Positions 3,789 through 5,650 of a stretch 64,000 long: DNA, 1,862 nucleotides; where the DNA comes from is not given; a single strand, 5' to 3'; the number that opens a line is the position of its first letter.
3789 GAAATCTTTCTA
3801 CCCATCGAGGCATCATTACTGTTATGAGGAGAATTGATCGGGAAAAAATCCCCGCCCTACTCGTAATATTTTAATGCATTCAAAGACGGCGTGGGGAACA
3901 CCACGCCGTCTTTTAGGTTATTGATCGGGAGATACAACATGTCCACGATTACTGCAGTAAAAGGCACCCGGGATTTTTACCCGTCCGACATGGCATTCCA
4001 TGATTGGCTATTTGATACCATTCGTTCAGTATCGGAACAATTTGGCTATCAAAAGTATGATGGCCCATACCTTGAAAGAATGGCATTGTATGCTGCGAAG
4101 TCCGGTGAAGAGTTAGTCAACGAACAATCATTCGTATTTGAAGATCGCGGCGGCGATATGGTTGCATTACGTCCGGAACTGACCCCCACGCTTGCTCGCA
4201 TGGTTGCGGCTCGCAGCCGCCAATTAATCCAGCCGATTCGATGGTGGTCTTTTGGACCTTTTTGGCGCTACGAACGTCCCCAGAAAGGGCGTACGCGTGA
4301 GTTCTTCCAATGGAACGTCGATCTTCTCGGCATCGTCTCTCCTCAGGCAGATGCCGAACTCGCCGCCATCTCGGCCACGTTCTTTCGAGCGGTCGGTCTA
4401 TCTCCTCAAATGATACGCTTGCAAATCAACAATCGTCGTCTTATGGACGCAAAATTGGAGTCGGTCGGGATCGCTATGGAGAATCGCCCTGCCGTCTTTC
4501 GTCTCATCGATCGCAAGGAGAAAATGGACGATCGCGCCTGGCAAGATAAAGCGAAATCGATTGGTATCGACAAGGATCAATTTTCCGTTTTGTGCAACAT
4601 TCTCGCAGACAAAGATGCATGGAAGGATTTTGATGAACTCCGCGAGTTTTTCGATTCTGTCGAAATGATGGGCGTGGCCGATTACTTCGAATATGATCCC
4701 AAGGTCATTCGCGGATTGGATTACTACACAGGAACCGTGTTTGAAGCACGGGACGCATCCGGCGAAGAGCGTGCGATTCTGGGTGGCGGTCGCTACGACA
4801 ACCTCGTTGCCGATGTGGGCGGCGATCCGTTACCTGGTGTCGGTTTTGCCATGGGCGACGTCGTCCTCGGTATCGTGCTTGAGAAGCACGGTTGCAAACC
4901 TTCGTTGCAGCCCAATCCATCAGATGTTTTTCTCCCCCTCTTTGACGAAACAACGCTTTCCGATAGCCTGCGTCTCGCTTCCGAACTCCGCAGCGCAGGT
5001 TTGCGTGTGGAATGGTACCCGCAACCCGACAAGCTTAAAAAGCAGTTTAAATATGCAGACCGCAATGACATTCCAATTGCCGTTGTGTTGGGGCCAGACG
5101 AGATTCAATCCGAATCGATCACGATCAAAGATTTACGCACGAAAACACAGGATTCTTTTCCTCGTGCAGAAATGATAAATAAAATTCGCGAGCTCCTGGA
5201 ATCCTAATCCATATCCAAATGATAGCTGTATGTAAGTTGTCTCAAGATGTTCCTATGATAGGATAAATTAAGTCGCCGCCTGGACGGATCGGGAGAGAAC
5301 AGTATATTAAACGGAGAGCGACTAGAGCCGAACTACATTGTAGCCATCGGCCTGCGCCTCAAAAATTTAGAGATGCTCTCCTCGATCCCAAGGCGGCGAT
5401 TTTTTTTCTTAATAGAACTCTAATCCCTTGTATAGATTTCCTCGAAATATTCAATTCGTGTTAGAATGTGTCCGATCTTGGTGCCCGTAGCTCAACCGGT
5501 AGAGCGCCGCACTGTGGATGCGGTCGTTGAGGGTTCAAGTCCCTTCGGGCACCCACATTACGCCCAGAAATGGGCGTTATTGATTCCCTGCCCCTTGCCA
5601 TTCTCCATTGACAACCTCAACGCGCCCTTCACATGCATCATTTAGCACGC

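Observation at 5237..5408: Promoter-to-terminator, about 135-nt rod-shaped RNA between hisS and tRNA-His (6S-like RNA, or a giant terminator?)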

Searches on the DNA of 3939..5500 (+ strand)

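Call 7: search_rna_families(source=window, start=5150, end=5500, threshold=evalue, max_evalue=10, show_alignments=4)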
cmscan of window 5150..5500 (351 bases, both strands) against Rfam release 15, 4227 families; matches with E-value up to 10: 1.
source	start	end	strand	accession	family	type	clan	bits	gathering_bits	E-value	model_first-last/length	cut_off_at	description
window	5212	5265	+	RF00328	snoZ161_228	Gene; snRNA; snoRNA; CD-box;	CL00056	17.7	45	1.2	1-93/93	no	Small nucleolar RNA Z161/Z228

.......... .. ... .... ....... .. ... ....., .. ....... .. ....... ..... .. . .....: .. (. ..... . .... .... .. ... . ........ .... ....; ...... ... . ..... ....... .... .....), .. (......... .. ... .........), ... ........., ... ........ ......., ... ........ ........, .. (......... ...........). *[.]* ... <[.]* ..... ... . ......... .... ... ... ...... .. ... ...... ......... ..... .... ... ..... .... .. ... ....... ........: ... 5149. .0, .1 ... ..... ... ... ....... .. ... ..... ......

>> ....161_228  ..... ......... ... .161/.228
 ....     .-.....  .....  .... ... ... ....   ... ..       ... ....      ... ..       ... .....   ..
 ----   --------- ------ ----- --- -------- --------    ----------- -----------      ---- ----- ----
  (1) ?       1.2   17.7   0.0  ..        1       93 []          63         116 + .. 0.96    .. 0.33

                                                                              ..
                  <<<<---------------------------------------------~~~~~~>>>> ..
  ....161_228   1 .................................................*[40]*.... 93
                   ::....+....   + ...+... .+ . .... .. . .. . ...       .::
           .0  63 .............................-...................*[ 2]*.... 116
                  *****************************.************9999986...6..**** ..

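Call 21: build_rna_model(alignment_id=A3)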
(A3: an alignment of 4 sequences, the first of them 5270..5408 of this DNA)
Model R1 built from alignment A3 (4 sequences, 140 columns); structure: RNAalifold consensus.
model positions 139; base pairs 44; branch points 0; effective number of sequences 0.63; information 0.589 bits per position. Calibrated on 0.2 Mb of random sequence (short: E-values are rough).
structure used (alignment columns):
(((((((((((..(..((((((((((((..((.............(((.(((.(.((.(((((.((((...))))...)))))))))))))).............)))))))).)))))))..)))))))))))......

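Call 22: search_with_rna_model(model_id=R1, sources=[window, L001, L002, L003, L004, L005, L006, L007, L008, L009, L010, L011, L012, L013, L014, L015, L016, L017, L018, L019, L020, L021, L022, L023, L024, L025, L026, L027, L028, L029, L030, L031, L032, L033, L034, L035, L036, L037, L038, L039, L040, L041, L042, L043, L044, L045, L046, L047, L048, L049, L050, L051, L052, L053, L054, L055, L056, L057, L058, L059, L060, L061, L062, L063, L064, L065, L066, L067, L068, L069, L070, L071, L072, L073, L074, L075, L076, L077, L078, L079, L080], max_evalue=10)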
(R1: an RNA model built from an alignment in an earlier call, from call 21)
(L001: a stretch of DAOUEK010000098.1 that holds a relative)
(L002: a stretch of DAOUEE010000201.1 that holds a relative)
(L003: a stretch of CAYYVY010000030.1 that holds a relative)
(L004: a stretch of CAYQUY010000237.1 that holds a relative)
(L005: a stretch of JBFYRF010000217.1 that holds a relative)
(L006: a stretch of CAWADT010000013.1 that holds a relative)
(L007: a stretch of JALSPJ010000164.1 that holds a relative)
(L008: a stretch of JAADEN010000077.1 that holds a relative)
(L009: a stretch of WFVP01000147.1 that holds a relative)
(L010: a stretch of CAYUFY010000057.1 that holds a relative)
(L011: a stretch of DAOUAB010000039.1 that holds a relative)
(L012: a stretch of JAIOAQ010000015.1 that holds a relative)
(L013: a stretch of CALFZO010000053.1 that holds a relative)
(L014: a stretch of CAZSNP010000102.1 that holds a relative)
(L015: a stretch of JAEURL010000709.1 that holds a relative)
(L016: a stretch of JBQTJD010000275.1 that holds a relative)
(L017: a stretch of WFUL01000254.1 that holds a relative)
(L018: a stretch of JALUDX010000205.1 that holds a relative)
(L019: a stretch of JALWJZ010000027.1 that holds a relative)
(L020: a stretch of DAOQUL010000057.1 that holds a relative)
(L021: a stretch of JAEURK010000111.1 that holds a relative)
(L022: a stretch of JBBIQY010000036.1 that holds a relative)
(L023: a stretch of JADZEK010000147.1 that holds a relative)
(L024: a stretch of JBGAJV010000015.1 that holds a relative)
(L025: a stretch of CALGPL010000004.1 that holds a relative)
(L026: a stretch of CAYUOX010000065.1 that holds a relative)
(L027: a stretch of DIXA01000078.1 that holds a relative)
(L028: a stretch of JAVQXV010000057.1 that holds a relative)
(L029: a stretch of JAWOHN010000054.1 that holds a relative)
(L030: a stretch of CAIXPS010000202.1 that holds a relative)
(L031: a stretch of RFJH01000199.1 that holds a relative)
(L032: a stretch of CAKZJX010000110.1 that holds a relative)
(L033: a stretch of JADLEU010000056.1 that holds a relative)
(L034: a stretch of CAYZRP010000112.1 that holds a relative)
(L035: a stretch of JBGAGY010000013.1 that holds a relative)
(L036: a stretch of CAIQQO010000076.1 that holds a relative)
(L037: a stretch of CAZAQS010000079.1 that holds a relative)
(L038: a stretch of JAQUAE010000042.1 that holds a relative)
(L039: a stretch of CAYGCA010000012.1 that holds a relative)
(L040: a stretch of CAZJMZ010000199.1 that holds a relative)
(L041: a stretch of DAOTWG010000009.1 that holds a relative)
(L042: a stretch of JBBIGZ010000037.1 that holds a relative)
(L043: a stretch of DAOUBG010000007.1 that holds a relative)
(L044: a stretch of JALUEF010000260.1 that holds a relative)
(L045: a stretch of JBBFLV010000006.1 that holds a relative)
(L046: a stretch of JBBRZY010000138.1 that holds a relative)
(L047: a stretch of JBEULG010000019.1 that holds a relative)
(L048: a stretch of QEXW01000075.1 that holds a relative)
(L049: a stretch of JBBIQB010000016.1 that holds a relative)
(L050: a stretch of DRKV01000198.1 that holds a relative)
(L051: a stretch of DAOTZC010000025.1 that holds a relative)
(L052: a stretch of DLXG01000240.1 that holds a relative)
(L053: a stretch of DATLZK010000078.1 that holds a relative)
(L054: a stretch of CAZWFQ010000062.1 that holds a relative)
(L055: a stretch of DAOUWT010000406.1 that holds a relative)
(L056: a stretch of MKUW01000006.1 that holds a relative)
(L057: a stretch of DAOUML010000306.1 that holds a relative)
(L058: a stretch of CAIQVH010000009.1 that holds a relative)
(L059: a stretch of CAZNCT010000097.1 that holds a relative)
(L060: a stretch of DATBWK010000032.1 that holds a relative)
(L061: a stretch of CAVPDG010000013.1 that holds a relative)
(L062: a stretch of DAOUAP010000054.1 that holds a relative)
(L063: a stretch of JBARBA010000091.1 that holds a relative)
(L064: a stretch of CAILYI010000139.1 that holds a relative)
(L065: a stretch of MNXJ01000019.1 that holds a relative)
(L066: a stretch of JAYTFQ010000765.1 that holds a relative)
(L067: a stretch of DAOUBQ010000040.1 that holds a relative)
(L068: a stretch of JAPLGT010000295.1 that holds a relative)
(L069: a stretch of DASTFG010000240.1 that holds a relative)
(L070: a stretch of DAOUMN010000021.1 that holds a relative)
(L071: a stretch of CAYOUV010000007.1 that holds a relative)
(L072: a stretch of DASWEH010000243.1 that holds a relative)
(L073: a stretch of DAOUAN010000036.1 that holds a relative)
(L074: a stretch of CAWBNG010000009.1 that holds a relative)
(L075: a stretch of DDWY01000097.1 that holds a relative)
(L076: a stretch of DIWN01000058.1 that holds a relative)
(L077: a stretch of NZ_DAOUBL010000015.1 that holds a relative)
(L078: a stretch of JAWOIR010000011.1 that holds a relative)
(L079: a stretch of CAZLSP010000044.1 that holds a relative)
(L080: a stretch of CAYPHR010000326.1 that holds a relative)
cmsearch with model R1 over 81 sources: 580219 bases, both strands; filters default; matches with E-value up to 10: 9.
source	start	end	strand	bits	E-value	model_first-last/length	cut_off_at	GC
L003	4332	4470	+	170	1.7e-42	1-139/139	no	0.53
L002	4332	4470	+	169.7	2e-42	1-139/139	no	0.55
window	5270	5407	+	169.2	2.8e-42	1-139/139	no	0.51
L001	4332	4469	+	164.8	4.2e-41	1-139/139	no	0.5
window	5265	5402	-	32.7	1.1e-05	1-139/139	no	0.51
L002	4327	4465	-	32.1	1.5e-05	1-139/139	no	0.55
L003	4327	4465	-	31.1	3e-05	1-139/139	no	0.53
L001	4327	4464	-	30.9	3.2e-05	1-139/139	no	0.49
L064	4401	4431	+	15.7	0.4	1-139/139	no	0.45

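Call 27: search_with_rna_model(model_id=R1, sources=[L081, L082, L083, L084], max_evalue=10, show_alignments=4)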
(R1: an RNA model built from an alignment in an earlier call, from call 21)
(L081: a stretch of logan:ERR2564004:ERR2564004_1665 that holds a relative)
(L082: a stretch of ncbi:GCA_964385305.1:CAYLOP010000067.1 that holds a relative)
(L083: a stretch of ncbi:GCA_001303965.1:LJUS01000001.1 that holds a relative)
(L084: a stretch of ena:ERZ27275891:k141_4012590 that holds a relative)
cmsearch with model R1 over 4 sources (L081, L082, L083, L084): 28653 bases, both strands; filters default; matches with E-value up to 10: 5.
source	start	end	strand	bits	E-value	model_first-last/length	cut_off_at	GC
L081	4332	4470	+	102.2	1.3e-25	1-139/139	no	0.51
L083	4367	4504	+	94.6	1.4e-23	1-139/139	no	0.54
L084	4367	4504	+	94.6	1.4e-23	1-139/139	no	0.54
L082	3849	3987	+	85.7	3.2e-21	1-139/139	no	0.53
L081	4327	4465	-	15.1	0.028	1-139/139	no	0.52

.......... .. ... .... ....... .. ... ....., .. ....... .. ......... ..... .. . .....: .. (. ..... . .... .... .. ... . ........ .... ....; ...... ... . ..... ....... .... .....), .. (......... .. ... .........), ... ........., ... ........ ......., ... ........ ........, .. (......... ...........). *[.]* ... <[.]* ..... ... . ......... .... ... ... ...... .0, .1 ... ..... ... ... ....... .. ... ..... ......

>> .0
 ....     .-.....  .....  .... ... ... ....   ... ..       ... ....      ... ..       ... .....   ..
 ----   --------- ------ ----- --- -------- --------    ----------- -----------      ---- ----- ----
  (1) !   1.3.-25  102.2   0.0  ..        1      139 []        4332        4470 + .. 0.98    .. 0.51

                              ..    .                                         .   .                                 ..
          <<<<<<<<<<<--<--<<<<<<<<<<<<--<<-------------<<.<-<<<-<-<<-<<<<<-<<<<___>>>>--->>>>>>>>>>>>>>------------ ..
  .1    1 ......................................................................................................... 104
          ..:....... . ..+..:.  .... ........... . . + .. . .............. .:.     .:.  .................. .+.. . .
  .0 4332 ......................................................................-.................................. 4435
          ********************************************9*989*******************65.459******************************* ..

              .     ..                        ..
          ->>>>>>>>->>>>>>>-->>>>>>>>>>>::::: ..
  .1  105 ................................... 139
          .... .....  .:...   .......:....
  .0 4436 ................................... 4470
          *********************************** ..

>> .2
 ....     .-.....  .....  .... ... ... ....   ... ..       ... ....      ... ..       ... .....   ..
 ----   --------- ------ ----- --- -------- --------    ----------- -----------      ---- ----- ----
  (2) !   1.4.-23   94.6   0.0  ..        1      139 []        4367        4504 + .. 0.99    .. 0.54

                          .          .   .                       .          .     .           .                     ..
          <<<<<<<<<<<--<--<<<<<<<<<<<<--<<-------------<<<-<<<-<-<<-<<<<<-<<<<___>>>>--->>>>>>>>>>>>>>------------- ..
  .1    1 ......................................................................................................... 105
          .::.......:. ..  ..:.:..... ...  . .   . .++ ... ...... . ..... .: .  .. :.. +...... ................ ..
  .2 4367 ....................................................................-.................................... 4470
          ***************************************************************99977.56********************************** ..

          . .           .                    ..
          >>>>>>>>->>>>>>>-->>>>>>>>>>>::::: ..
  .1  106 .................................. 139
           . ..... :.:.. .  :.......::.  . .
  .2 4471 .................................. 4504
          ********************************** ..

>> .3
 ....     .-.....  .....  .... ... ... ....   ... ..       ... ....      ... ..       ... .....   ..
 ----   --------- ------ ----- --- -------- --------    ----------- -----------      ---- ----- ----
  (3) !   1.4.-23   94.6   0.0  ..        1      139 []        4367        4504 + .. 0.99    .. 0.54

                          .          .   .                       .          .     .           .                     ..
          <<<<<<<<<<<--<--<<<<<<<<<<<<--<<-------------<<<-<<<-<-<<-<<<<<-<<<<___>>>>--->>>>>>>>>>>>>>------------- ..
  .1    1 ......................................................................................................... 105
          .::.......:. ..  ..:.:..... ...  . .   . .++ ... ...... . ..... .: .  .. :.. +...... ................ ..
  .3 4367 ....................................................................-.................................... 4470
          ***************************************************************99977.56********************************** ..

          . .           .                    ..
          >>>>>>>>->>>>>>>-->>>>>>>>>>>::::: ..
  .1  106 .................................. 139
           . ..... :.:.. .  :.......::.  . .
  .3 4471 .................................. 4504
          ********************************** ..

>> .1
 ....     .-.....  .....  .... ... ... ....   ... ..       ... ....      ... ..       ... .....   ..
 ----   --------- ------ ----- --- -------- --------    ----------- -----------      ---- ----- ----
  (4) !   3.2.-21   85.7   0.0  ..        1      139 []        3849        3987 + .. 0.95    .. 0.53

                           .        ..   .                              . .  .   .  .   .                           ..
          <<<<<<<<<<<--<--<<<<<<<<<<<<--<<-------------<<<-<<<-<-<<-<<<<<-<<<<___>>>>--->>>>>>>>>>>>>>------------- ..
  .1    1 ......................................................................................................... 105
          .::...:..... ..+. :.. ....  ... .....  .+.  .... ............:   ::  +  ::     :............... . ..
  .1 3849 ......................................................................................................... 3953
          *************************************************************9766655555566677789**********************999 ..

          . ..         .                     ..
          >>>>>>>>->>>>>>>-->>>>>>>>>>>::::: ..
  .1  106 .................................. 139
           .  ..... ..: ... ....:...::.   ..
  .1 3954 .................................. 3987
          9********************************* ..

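Call 29: search_with_rna_model(model_id=R1, sources=[window, L001, L002, L003, L081, L082, L083], max_evalue=1e-10, make_alignment=true)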
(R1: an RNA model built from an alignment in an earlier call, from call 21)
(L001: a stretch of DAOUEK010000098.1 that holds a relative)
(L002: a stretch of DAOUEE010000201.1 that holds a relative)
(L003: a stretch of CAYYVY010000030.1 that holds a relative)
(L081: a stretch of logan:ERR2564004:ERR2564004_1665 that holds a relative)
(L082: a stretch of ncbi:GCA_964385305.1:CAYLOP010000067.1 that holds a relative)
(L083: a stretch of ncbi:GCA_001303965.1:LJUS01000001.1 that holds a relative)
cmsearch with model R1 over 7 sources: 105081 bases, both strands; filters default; matches with E-value up to 1e-10: 7.
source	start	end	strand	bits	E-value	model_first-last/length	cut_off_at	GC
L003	4332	4470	+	170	3.1e-43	1-139/139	no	0.53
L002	4332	4470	+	169.7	3.6e-43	1-139/139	no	0.55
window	5270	5407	+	169.2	5.1e-43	1-139/139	no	0.51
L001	4332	4469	+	164.8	7.6e-42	1-139/139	no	0.5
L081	4332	4470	+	102.2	4.6e-25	1-139/139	no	0.51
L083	4367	4504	+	94.6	5e-23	1-139/139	no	0.54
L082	3849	3987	+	85.7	1.2e-20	1-139/139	no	0.53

Alignment A4: 7 matches aligned to the model, 140 columns, each read 5' to 3' on its own strand. Consensus structure (alignment columns), stored with it:
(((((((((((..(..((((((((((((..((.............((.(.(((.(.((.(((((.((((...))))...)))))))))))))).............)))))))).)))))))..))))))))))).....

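Call 31: build_rna_model(alignment_id=A4)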
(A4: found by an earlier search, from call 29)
Model R2 built from alignment A4 (7 sequences, 140 columns); structure: stored with the alignment.
model positions 139; base pairs 44; branch points 0; effective number of sequences 0.99; information 0.59 bits per position. Calibrated on 0.2 Mb of random sequence (short: E-values are rough).
structure used (alignment columns):
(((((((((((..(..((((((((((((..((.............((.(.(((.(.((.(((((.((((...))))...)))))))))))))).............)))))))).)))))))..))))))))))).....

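Call 32: search_with_rna_model(model_id=R2, sources=[window, L004, L005, L006, L007, L008, L009, L010, L011, L012, L013, L014, L015, L016, L017, L018, L019, L020, L021, L022, L023, L024, L025, L026, L027, L028, L029, L030, L031, L032, L033, L034, L035, L036, L037, L038, L039, L040, L041, L042, L043, L044, L045, L046, L047, L048, L049, L050, L051, L052, L053, L054, L055, L056, L057, L058, L059, L060, L061, L062, L063, L064, L065, L066, L067, L068, L069, L070, L071, L072, L073, L074, L075, L076, L077, L078, L079, L080], max_evalue=10, show_alignments=3)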
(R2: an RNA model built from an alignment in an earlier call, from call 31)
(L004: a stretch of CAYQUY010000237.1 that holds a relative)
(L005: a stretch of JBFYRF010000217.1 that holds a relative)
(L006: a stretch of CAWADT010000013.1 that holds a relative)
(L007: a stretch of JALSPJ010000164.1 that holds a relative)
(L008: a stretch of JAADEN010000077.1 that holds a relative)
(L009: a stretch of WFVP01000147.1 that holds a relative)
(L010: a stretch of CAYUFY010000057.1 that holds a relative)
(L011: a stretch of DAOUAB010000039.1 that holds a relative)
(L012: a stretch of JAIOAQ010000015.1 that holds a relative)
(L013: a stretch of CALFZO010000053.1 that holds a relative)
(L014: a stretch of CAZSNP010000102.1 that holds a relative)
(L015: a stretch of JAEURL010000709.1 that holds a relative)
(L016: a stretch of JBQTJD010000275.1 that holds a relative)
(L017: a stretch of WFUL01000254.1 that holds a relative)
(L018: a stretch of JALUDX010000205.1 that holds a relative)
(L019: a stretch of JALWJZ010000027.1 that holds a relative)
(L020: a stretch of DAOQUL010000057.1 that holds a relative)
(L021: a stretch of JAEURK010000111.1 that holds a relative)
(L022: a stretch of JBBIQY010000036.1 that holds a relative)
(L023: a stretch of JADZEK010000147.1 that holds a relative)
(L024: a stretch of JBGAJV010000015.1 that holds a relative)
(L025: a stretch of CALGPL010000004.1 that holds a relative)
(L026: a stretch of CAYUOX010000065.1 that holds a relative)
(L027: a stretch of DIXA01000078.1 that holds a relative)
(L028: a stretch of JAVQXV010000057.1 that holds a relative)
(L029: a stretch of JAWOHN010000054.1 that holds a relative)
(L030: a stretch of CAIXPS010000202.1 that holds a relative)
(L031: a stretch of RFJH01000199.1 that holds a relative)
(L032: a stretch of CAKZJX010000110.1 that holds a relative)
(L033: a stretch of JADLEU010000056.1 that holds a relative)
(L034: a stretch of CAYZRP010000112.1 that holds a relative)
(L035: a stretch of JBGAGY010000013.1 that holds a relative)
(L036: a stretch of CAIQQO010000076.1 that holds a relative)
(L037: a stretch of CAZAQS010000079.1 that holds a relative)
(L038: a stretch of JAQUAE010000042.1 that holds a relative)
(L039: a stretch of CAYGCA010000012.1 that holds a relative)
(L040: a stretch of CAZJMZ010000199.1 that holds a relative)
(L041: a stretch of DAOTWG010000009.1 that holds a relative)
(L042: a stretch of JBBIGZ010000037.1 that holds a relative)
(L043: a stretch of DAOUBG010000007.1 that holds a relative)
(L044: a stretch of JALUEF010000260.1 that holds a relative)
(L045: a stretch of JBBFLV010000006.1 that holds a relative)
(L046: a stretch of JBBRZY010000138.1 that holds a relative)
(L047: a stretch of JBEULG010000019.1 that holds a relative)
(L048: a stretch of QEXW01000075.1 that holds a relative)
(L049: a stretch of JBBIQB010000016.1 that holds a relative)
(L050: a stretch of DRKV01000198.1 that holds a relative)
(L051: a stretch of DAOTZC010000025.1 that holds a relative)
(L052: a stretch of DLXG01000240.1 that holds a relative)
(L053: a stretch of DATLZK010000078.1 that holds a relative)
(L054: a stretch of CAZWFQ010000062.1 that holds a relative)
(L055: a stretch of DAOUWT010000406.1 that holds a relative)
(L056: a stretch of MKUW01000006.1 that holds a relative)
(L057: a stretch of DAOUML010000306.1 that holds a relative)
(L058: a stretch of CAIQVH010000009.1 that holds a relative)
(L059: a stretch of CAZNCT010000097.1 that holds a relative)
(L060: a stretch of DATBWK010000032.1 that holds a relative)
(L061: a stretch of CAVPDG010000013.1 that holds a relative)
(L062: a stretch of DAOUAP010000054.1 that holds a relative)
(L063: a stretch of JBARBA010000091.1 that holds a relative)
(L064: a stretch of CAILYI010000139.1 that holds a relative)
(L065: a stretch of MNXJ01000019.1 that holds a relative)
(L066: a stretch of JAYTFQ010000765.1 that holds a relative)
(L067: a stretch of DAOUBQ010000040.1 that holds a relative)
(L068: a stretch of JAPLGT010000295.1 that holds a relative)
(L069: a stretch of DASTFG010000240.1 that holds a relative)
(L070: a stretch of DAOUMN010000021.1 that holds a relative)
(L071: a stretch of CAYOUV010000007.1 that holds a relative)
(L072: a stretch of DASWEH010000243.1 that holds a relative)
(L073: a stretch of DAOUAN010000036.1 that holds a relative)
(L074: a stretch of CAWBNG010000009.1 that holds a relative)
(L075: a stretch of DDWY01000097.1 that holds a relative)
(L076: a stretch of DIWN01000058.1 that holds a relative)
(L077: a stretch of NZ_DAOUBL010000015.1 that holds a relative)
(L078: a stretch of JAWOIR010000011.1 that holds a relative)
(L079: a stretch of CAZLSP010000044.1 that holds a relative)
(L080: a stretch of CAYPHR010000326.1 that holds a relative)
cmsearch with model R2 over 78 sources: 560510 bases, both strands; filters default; matches with E-value up to 10: 3.
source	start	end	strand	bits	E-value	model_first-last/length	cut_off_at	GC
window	5270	5407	+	158.8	8.3e-41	1-139/139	no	0.51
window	5265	5402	-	31.1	1.7e-05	1-139/139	no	0.51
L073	3843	3892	+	10.3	9.3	1-139/139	no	0.68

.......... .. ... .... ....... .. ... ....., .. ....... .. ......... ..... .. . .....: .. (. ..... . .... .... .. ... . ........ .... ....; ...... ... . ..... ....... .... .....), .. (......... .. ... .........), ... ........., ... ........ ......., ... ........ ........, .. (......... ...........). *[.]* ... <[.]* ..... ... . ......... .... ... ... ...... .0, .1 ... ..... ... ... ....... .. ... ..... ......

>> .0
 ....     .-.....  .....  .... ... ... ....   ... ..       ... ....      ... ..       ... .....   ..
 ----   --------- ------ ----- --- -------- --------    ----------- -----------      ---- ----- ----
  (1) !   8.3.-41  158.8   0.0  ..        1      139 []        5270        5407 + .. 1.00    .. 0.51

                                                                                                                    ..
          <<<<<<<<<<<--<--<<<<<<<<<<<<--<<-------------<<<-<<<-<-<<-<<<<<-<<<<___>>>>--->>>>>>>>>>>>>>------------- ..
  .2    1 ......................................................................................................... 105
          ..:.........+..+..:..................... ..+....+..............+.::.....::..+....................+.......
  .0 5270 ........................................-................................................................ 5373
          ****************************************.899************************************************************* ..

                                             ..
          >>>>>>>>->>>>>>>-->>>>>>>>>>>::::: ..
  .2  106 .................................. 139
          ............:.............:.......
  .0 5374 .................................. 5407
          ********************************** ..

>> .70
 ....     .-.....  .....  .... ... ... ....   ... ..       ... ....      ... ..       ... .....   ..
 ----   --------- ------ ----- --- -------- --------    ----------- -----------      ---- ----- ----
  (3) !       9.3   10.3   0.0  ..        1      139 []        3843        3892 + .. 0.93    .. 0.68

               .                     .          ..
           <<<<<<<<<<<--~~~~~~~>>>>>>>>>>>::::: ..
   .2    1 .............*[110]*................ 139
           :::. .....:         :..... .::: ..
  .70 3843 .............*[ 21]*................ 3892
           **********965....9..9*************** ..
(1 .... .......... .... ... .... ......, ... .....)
